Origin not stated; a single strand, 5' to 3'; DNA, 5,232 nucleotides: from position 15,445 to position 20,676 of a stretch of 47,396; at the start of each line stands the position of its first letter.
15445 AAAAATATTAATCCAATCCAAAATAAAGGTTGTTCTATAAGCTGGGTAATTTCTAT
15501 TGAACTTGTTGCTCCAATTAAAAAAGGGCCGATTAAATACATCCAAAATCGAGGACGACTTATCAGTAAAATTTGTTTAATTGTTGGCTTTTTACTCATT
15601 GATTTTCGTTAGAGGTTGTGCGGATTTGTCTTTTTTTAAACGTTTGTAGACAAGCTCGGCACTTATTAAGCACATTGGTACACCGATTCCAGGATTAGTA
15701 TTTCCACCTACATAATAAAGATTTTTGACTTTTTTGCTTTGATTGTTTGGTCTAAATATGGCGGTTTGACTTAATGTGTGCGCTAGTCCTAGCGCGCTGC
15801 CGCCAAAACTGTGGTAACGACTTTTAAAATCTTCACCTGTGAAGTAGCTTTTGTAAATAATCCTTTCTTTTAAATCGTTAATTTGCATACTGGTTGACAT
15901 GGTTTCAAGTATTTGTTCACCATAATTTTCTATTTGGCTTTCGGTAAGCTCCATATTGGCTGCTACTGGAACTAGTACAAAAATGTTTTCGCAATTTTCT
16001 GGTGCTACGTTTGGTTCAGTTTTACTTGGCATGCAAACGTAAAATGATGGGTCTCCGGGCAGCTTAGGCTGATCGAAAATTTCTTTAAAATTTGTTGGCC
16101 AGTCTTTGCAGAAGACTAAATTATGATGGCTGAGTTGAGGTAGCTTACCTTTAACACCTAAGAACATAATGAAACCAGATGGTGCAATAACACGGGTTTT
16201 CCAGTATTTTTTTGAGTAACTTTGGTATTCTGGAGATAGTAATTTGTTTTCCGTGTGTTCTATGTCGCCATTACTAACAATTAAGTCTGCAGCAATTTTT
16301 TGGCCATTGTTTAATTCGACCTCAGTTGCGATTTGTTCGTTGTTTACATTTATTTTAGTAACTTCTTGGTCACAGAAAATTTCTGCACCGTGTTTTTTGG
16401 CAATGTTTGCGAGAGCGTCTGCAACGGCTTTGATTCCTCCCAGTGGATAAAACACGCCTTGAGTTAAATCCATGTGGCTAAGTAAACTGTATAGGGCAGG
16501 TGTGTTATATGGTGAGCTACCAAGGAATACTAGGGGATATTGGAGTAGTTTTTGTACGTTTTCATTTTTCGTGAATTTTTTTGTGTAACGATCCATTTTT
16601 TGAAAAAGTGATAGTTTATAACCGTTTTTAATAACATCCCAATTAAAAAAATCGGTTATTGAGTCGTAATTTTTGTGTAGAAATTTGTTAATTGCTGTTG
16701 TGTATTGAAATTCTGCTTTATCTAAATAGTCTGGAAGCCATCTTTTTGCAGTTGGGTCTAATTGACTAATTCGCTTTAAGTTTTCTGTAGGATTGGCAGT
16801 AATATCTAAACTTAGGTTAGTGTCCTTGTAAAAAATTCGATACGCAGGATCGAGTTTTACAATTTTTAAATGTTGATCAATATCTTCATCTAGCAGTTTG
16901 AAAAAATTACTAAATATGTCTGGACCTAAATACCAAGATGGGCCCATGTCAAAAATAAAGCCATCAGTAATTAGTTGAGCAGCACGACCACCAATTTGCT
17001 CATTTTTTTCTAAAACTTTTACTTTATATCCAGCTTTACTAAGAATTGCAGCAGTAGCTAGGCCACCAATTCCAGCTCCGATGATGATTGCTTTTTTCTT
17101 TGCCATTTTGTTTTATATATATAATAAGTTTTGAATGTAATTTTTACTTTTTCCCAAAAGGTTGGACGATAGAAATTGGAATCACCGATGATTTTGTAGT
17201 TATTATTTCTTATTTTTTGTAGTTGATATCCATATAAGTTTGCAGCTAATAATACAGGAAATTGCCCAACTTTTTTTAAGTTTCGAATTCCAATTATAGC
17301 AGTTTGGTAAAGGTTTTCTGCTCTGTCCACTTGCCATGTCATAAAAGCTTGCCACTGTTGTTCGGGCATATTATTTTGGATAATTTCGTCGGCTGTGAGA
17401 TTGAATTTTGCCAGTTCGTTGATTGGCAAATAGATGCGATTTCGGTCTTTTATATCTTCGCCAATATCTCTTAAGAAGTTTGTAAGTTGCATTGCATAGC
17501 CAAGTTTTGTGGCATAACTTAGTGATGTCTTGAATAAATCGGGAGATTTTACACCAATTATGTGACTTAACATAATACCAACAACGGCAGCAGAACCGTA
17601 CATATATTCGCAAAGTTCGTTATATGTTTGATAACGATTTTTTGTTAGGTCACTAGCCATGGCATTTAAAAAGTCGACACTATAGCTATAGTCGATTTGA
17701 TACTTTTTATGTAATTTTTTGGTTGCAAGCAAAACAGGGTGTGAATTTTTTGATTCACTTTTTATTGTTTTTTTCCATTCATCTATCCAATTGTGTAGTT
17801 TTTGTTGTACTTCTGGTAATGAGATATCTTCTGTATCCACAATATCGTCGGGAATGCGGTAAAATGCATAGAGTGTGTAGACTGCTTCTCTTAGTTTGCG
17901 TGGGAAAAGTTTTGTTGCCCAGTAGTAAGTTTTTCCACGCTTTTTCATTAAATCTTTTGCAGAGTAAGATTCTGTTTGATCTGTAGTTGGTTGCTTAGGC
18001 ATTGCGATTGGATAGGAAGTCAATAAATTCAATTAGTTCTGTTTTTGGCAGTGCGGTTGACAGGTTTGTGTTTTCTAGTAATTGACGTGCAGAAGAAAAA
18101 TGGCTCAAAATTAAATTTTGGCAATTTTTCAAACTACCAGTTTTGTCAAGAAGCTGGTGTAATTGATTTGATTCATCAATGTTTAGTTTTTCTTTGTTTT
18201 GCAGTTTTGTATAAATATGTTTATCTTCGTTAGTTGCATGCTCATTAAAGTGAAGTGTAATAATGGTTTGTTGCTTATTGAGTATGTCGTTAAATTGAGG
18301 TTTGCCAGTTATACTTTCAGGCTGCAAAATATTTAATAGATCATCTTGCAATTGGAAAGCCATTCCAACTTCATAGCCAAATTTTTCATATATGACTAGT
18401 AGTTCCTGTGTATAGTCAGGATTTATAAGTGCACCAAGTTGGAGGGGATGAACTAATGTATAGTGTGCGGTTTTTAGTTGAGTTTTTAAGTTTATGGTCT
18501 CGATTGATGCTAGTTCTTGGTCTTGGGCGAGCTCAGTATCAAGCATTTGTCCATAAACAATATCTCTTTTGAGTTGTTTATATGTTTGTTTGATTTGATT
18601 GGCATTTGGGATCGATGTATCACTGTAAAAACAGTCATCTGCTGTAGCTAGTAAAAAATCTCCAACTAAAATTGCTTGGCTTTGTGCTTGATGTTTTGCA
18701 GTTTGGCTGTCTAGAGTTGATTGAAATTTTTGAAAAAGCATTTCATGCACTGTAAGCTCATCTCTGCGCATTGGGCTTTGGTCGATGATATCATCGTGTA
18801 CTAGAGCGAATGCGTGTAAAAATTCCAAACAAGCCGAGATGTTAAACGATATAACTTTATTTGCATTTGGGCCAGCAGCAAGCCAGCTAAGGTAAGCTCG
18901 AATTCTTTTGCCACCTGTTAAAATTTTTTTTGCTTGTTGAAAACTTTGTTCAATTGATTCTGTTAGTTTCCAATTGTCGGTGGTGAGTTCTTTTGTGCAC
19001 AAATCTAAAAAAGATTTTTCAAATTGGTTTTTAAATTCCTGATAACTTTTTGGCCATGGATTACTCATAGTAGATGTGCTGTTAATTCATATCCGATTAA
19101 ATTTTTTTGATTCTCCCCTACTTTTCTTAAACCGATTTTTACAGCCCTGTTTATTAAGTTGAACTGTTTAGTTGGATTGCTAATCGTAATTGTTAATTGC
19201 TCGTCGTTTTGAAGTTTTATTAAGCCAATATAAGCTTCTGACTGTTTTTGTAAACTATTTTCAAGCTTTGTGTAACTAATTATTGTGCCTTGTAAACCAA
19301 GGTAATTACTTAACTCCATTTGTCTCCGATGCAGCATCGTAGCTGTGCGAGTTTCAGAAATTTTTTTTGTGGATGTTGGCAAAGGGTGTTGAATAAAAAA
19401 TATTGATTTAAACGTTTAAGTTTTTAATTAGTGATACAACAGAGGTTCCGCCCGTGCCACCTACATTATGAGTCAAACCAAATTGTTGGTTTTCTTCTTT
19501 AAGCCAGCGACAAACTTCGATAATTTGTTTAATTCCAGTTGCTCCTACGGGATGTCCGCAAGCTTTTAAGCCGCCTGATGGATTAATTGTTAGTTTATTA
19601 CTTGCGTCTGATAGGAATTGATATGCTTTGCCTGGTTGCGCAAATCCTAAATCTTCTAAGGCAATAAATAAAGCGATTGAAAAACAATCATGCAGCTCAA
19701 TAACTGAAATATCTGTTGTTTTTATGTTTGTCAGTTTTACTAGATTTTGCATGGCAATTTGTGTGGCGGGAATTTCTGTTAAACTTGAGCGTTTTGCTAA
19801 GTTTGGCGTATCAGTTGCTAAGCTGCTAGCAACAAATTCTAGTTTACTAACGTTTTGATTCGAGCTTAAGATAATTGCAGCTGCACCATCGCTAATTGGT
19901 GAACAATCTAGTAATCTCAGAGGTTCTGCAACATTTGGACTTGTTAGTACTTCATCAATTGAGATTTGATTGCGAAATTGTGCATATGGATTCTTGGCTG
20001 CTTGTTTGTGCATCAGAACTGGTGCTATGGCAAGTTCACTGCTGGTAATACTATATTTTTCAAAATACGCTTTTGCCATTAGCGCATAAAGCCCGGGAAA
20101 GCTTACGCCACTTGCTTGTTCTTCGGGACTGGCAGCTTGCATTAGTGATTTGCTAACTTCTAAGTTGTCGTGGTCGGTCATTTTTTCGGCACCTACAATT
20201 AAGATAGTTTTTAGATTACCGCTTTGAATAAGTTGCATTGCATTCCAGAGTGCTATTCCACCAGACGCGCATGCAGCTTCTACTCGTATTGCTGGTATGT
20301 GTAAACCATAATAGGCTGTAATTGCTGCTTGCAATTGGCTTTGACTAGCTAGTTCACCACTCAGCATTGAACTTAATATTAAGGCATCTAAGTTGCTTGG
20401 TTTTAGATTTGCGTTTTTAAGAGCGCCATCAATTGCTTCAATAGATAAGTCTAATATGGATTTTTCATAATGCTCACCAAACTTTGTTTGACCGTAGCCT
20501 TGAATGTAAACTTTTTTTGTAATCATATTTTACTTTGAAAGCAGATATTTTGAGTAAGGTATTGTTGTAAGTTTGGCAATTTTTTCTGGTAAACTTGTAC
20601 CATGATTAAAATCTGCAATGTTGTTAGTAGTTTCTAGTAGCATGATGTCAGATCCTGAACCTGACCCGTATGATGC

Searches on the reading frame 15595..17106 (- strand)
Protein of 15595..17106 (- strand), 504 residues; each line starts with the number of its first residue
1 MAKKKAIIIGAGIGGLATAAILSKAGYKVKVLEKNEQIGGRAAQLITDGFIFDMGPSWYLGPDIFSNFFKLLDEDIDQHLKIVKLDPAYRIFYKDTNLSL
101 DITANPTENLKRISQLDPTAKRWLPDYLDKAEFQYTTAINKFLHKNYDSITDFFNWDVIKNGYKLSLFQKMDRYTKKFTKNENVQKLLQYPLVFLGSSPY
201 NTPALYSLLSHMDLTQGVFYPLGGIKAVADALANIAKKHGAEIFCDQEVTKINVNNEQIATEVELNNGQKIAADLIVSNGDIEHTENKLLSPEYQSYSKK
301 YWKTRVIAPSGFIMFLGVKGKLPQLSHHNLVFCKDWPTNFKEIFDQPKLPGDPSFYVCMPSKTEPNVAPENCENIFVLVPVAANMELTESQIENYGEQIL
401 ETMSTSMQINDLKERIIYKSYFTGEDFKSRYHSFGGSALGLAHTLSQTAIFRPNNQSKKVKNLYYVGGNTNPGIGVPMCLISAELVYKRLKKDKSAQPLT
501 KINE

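Call 95: search_protein_families(library=pfam, proteins=[window:15595-17106:-], max_evalue=0.0001)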
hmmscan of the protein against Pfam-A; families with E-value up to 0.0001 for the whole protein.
window:15595-17106:- (504 aa): 8 families
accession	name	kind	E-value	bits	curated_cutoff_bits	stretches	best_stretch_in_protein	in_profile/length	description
PF01593.30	Amino_oxidase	-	6.7e-34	118.4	19.8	1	13-484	1-436/443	Flavin containing amine oxidoreductase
PF13450.12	NAD_binding_8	-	4.6e-17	62.5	21.9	1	8-74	1-67/68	NAD(P)-binding Rossmann-like domain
PF01266.30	DAO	-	3.3e-15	56.9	27.9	1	6-52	2-51/353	FAD dependent oxidoreductase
PF07992.20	Pyr_redox_2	-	2.7e-08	34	26.1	0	4-39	143-178/291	Pyridine nucleotide-disulphide oxidoreductase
PF00890.30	FAD_binding_2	-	2.3e-06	27.5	20.4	0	6-42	2-38/414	FAD binding domain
PF00070.33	Pyr_redox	-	1.5e-05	25.9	22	0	5-39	1-35/82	Pyridine nucleotide-disulphide oxidoreductase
PF03486.20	HI0933_like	-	1.5e-05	25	50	0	5-40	2-37/244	HI0933-like protein Rossmann domain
PF01494.25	FAD_binding_3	-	1.7e-05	24.7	22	0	5-36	3-34/349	FAD binding domain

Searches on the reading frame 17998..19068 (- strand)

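Call 95: search_protein_families(library=pfam, proteins=[window:17998-19068:-], max_evalue=0.0001)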
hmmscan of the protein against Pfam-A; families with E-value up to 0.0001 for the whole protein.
window:17998-19068:- (357 aa): 1 family
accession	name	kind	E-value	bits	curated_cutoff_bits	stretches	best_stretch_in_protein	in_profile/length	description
PF00348.22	polyprenyl_synt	-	1.8e-41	142.5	27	1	46-303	8-247/251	Polyprenyl synthetase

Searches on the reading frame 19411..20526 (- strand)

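Call 95: search_protein_families(library=pfam, proteins=[window:19411-20526:-], max_evalue=0.0001)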
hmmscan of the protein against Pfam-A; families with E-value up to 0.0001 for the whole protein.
window:19411-20526:- (372 aa): 5 families
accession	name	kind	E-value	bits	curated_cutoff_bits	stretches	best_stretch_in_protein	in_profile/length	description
PF00108.29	Thiolase_N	-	1.9e-30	106.6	26.4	1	10-223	5-259/260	Thiolase, N-terminal domain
PF22691.2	Thiolase_C_1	-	7.2e-23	81.4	28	1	237-367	3-142/144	Thiolase C-terminal domain-like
PF02803.24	Thiolase_C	-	1.1e-13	51.3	27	1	256-363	25-118/123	Thiolase, C-terminal domain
PF08545.16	ACP_syn_III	-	1.7e-09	37.9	24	1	82-121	3-42/80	3-Oxoacyl-[acyl-carrier-protein (ACP)] synthase III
PF00109.32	ketoacyl-synt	-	1.6e-07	31.6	20.8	1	58-136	148-223/252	Beta-ketoacyl synthase, N-terminal domain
